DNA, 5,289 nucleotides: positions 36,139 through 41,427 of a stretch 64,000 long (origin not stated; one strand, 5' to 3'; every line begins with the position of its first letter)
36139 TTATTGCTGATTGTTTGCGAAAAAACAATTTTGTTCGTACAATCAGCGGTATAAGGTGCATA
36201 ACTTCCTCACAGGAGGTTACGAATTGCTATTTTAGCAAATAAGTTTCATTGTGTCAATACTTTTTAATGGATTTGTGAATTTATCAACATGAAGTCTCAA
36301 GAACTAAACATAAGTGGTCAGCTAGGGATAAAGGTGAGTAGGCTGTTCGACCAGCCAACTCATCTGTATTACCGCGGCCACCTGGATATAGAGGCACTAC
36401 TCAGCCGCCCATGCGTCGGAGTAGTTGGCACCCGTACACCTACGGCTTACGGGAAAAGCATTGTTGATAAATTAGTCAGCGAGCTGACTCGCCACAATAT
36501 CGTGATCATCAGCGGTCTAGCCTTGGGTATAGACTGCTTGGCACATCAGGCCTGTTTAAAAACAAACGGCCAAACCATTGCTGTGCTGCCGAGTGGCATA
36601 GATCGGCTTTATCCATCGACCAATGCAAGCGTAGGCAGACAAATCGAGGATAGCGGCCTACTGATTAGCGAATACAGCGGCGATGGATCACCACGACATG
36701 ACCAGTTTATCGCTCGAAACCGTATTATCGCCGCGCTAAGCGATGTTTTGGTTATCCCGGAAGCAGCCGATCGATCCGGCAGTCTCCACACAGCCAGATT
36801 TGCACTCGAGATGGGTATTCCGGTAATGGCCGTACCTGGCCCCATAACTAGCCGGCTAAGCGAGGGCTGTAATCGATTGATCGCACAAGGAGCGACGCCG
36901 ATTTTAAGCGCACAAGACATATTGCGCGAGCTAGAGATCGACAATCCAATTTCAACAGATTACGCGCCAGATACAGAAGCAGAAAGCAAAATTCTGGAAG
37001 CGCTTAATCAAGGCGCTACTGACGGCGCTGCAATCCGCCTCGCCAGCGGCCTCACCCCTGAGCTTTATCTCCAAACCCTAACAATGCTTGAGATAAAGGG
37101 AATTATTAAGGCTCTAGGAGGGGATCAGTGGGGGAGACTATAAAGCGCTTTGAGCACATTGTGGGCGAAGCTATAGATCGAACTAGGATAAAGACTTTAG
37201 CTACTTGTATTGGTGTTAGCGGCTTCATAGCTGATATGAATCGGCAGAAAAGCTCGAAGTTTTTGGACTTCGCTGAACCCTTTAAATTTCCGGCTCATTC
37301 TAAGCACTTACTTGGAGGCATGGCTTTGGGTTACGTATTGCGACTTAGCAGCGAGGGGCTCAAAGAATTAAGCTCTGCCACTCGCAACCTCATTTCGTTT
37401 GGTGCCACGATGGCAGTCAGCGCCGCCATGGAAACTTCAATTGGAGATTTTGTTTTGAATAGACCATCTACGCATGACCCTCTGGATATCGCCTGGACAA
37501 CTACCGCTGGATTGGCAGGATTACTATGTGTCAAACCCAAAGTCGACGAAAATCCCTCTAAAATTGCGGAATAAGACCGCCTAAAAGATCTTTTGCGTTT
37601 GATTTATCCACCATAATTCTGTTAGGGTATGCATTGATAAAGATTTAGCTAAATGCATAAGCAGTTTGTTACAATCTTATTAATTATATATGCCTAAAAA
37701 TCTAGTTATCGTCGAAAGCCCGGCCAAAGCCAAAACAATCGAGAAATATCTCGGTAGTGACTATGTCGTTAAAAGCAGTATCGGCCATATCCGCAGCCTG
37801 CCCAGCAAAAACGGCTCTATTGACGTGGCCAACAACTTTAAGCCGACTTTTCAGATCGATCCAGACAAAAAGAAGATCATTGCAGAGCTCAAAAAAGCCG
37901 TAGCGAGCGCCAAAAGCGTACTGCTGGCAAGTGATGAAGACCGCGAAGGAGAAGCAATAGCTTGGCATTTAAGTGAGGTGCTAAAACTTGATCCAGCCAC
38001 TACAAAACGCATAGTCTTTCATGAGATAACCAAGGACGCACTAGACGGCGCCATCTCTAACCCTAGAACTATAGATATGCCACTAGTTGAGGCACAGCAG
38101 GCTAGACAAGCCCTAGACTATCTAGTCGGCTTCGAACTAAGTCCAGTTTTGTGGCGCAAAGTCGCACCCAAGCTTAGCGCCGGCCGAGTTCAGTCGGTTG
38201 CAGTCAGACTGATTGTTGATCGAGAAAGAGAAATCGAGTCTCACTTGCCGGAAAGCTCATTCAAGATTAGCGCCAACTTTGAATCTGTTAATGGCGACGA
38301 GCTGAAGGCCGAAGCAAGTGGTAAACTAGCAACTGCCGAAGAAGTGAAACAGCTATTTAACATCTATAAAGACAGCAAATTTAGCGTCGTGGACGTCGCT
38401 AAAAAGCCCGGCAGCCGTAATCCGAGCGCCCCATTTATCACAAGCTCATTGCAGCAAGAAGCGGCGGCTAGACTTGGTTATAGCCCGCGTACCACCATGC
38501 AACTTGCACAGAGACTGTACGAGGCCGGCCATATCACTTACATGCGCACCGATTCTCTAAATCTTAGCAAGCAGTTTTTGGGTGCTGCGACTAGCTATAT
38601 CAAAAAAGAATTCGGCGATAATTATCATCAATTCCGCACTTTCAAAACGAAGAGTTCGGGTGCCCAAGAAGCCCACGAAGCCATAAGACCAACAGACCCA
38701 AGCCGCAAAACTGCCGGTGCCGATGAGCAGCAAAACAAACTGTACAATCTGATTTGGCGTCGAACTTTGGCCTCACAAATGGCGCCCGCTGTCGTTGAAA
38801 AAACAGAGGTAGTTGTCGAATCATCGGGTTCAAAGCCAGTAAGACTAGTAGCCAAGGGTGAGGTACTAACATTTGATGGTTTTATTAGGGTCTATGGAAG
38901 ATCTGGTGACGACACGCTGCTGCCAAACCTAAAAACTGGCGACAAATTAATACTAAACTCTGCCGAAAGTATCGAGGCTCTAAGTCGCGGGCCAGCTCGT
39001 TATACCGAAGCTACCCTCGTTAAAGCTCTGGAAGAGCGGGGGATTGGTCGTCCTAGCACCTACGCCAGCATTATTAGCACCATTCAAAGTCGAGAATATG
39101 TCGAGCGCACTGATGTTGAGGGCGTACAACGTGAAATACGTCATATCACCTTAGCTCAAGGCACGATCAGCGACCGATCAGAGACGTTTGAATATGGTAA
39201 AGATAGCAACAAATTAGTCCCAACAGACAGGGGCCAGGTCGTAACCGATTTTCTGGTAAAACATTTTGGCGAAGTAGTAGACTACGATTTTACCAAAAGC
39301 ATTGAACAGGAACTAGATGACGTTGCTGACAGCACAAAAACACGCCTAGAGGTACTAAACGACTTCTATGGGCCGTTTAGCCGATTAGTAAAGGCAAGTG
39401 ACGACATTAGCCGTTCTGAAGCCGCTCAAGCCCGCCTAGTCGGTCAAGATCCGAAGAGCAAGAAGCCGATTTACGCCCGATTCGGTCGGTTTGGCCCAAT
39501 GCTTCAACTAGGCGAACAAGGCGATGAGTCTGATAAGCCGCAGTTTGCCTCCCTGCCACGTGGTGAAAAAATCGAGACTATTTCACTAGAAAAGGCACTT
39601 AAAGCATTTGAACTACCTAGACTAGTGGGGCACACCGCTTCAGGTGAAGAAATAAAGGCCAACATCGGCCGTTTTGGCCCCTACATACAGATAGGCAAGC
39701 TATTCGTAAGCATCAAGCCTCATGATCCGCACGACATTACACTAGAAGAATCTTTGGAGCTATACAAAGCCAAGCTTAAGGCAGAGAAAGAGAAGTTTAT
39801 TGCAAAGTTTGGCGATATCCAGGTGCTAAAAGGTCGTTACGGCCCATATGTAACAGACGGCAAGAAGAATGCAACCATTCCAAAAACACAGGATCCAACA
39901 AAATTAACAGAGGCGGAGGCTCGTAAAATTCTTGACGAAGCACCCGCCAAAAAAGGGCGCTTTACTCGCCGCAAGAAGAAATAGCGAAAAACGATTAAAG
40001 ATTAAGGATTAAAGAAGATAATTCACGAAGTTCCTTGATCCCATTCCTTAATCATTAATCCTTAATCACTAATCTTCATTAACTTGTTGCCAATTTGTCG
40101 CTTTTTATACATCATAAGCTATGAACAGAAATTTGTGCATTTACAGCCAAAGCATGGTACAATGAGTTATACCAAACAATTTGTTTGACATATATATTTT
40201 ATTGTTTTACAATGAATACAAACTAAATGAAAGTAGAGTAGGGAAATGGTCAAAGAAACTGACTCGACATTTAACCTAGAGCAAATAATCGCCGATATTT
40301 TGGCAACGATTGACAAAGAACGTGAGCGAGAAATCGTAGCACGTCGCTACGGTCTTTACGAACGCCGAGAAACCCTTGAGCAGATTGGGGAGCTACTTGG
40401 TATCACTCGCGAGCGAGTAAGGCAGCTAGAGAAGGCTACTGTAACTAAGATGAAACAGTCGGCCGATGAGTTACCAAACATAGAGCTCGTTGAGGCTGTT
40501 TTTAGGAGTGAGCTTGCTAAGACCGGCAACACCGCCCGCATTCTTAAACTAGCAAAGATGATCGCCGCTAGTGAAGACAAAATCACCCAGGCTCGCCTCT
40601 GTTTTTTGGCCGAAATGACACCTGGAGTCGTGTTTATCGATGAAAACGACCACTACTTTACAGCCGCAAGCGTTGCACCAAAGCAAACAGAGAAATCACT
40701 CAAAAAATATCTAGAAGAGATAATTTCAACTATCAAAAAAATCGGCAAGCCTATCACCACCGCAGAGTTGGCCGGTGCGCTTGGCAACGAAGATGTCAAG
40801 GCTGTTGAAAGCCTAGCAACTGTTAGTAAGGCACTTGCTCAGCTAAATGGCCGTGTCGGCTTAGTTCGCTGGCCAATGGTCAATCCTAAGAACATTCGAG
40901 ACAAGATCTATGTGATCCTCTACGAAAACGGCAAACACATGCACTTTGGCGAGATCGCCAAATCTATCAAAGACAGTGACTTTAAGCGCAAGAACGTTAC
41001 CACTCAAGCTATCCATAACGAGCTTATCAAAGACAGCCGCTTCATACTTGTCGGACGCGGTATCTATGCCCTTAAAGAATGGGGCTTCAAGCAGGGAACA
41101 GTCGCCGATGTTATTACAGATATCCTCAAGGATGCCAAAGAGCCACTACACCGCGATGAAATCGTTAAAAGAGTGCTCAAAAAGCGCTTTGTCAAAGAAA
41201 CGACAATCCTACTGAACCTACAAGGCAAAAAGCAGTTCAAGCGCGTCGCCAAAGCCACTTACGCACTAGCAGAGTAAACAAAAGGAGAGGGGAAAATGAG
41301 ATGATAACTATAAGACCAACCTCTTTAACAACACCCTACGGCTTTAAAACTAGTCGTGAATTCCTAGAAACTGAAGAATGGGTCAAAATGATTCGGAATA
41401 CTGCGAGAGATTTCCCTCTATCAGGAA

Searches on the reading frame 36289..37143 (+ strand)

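Call 64: search_protein_families(library=pfam, proteins=[window:36289-37143:+], max_evalue=0.001)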
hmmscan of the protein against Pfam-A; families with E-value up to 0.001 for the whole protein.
window:36289-37143:+ (284 aa): 3 families
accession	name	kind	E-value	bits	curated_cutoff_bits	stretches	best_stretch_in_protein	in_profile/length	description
PF02481.21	DNA_processg_A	-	1.5e-65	220.8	29.6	1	18-206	23-211/212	DNA recombination-mediator protein A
PF18306.6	LDcluster4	-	9.6e-06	25.7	26.3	0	42-102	3-64/151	SLOG cluster4 family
PF17782.7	DprA_WH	-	4.5e-05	23.8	22.9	1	225-278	7-60/61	DprA winged helix domain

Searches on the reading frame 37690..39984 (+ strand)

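Call 64: search_protein_families(library=pfam, proteins=[window:37690-39984:+], max_evalue=0.001)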
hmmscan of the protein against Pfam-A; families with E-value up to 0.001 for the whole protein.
window:37690-39984:+ (764 aa): 3 families
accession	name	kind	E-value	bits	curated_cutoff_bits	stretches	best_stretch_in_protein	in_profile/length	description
PF01131.25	Topoisom_bac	-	1.3e-114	383.9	35.1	2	128-474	2-360/411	DNA topoisomerase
PF13368.11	Toprim_C_rpt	-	2.6e-47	159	22.3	3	709-756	7-54/57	Topoisomerase C-terminal repeat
PF01751.28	Toprim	-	1.1e-21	77.2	23.1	1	5-113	2-96/96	Toprim domain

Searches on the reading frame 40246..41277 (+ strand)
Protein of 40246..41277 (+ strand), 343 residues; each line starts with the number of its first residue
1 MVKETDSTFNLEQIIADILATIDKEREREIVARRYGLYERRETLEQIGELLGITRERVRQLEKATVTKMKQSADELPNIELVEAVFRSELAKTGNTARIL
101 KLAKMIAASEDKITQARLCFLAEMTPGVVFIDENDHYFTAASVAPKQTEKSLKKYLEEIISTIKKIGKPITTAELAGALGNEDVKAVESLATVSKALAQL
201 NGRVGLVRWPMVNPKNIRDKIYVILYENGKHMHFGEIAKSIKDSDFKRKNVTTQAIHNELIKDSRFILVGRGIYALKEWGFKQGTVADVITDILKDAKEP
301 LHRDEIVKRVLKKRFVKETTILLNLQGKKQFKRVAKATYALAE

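Call 64: search_protein_families(library=pfam, proteins=[window:40246-41277:+], max_evalue=0.001)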
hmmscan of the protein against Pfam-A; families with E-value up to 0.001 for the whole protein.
window:40246-41277:+ (343 aa): 3 families
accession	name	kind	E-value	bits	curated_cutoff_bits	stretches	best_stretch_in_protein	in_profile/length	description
PF04545.22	Sigma70_r4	-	1.3e-11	44.2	24.1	1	25-70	7-49/50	Sigma-70, region 4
PF05066.19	HARE-HTH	-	2e-09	38.2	25.9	0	221-279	7-71/71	HB1, ASXL, restriction endonuclease HTH domain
PF23159.1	WH_Rok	-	0.00088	19.8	27.6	0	289-313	4-28/58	Repressor Rok winged helix domain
